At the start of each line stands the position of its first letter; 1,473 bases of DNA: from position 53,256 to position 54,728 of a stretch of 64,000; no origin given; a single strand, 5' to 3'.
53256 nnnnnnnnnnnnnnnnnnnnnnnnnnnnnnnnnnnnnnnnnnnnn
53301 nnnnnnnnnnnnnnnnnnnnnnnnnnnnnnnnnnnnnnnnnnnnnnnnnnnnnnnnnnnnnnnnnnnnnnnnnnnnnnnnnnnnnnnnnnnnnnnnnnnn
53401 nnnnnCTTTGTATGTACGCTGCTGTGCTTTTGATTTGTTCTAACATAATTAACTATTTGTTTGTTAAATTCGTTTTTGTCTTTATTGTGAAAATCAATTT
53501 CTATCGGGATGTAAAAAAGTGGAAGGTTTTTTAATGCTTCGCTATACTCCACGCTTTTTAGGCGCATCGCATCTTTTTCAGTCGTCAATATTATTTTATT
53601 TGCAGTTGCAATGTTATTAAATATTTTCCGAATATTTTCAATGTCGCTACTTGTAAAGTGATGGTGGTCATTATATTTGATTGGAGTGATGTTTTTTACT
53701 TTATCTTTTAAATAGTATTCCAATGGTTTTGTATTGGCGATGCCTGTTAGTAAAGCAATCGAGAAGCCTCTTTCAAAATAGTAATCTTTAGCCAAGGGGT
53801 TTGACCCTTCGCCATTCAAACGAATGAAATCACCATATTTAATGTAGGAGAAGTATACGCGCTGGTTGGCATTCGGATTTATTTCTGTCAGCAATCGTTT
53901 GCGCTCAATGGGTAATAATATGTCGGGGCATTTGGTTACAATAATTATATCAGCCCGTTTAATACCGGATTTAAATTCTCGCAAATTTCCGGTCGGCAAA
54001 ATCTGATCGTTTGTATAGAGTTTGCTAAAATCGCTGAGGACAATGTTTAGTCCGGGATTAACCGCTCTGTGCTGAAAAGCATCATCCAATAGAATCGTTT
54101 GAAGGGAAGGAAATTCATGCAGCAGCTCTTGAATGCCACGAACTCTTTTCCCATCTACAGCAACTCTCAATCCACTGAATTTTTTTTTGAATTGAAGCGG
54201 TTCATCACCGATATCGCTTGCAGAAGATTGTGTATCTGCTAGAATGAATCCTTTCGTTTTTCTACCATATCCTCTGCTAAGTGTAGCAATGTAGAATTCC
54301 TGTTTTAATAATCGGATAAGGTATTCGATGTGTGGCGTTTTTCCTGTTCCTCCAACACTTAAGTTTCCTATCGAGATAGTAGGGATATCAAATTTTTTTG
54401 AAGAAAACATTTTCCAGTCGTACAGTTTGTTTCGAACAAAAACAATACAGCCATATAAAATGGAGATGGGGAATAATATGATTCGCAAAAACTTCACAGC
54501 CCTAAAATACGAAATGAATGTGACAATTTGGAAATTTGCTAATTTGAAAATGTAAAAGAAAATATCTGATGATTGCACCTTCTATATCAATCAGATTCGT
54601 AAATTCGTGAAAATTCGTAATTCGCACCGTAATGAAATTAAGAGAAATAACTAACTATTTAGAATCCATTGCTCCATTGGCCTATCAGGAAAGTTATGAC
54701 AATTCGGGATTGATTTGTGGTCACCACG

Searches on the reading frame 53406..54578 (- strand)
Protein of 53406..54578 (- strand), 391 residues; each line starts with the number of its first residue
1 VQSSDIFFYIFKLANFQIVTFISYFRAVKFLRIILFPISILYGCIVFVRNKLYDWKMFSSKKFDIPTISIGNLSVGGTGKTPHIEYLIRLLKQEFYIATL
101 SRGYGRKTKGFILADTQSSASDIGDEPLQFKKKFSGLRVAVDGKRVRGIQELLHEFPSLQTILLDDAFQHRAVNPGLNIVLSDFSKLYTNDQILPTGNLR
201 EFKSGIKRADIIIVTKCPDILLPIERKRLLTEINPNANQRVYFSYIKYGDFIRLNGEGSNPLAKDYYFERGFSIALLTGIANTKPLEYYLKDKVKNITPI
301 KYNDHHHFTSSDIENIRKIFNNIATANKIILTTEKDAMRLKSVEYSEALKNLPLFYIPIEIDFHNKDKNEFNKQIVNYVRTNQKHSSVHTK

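Call 46: search_protein_families(library=pfam, proteins=[window:53406-54578:-], max_evalue=0.00001)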
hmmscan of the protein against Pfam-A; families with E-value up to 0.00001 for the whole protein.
window:53406-54578:- (391 aa): 1 family
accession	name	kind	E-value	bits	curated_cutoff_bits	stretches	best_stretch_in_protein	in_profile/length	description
PF02606.20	LpxK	-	2.1e-73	247.7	27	1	32-376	2-324/328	Tetraacyldisaccharide-1-P 4'-kinase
